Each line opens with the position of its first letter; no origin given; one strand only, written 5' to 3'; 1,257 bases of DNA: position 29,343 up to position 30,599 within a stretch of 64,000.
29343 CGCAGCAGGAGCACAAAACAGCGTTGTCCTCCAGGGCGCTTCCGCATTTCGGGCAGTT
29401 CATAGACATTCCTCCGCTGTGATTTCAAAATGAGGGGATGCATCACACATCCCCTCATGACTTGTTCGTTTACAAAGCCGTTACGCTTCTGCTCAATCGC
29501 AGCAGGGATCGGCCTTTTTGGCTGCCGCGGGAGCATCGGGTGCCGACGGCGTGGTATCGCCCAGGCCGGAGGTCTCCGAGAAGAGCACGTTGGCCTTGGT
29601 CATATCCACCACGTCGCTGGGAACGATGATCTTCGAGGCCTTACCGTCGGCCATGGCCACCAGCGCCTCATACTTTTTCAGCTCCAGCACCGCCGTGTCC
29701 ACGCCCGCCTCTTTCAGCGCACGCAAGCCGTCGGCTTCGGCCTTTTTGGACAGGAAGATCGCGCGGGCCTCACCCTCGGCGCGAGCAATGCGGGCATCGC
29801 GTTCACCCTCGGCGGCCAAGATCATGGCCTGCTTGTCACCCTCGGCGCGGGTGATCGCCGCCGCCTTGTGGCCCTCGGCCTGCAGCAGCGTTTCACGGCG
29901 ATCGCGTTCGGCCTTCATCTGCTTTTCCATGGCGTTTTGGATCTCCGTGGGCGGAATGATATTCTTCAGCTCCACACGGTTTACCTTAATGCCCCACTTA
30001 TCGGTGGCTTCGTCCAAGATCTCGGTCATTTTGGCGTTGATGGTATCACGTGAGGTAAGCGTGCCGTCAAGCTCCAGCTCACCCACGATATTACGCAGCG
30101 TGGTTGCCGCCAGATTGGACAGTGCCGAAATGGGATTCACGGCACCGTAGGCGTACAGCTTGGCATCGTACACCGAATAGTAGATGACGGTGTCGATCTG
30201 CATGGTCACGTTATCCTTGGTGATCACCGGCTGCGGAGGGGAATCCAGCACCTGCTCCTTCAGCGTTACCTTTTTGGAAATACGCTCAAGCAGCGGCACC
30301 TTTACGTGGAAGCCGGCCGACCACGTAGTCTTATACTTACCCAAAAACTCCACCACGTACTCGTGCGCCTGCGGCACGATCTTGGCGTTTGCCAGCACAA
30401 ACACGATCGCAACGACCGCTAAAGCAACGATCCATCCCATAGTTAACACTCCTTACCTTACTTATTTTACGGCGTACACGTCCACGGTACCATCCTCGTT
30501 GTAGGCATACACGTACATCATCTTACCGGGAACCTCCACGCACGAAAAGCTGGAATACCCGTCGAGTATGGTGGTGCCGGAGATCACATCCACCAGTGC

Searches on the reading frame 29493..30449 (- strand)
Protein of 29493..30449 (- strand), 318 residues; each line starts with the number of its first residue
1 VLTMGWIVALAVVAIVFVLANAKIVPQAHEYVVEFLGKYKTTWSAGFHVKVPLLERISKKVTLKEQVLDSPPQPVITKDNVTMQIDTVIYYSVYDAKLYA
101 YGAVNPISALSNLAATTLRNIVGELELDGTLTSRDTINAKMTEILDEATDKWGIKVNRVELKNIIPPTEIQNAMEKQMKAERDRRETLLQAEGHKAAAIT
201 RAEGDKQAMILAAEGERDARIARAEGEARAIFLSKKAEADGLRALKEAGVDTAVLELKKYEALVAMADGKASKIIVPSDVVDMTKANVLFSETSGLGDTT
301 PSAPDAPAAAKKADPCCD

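Call 29: search_protein_families(library=pfam, proteins=[window:29493-30449:-], max_evalue=0.01)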
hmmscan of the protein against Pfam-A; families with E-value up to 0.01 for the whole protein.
window:29493-30449:- (318 aa): 2 families
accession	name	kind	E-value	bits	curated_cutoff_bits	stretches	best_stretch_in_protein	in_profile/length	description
PF01145.31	Band_7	-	1.2e-35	123.6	23.6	1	23-194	1-175/176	SPFH domain / Band 7 family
PF13421.11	Band_7_1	-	0.005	16.9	24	1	111-179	138-208/211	SPFH domain-Band 7 family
